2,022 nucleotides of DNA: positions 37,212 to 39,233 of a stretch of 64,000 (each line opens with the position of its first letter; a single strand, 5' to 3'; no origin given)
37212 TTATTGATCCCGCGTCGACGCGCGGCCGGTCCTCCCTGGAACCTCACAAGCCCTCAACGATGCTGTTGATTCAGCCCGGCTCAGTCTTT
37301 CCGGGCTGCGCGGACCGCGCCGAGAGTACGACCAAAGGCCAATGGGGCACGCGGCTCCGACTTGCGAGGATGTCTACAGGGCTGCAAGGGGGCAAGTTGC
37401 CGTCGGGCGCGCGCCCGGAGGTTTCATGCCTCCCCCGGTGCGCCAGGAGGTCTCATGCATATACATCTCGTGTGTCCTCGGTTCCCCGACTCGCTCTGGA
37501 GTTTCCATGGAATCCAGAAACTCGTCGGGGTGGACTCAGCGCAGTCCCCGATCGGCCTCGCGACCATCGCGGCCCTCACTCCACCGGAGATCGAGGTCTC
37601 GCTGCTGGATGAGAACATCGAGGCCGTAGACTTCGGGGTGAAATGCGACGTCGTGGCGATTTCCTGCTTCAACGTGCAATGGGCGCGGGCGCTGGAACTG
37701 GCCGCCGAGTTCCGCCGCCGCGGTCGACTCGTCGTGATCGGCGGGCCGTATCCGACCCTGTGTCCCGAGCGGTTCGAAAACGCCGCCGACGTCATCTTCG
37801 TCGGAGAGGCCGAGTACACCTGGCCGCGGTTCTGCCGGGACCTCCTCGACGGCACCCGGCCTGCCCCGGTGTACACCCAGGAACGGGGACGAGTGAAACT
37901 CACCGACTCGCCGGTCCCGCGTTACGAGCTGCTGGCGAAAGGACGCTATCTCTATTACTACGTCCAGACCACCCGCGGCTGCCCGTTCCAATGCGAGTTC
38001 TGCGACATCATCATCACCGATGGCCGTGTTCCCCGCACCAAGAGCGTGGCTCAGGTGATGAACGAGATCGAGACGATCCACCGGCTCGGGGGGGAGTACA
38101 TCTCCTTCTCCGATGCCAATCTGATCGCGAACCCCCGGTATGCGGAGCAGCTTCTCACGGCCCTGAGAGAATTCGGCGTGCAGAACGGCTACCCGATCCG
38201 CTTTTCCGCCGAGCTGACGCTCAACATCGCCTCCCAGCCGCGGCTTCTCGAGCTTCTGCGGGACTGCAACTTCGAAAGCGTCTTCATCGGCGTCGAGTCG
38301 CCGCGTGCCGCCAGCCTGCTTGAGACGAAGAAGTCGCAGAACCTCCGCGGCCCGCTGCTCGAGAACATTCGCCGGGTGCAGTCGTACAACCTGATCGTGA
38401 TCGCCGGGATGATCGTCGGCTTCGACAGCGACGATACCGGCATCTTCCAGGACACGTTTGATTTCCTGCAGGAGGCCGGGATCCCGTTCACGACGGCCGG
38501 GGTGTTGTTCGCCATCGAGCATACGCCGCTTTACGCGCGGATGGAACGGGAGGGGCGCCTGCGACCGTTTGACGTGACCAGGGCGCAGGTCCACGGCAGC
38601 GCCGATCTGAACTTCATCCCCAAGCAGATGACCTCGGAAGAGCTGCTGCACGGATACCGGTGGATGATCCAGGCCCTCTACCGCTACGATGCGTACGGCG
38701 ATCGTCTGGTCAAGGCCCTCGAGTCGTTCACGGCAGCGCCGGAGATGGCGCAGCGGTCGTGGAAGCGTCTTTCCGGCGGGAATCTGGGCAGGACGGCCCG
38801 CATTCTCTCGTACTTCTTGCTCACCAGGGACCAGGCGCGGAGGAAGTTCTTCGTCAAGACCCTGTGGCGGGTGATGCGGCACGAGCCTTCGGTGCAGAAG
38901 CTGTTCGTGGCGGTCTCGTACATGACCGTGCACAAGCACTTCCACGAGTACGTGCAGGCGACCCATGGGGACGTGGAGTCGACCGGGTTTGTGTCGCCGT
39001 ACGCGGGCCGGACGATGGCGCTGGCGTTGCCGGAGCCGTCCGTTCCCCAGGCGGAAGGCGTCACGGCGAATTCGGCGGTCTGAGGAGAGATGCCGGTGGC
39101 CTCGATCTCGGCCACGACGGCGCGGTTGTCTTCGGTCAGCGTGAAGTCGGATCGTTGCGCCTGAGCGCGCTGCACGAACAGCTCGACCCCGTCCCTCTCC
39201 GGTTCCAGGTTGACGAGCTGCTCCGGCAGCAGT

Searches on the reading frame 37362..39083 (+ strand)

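Call 56: search_protein_families(library=pfam, proteins=[window:37362-39083:+], max_evalue=0.001)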
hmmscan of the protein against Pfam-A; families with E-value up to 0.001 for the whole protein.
window:37362-39083:+ (573 aa): 4 families
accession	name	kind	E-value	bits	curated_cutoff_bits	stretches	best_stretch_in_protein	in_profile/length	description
PF13282.11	DUF4070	-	1.4e-18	67.7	22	1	388-535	1-139/144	Domain of unknown function (DUF4070)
PF04055.27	Radical_SAM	-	2.5e-17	64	29.5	1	202-369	2-166/166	Radical SAM superfamily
PF02310.24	B12-binding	-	2.1e-10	40.9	32.1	1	62-154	13-117/121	B12 binding domain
PF19864.5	Radical_SAM_N2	-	0.00084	19.2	29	0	91-159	55-123/151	Radical SAM proteins, N-terminal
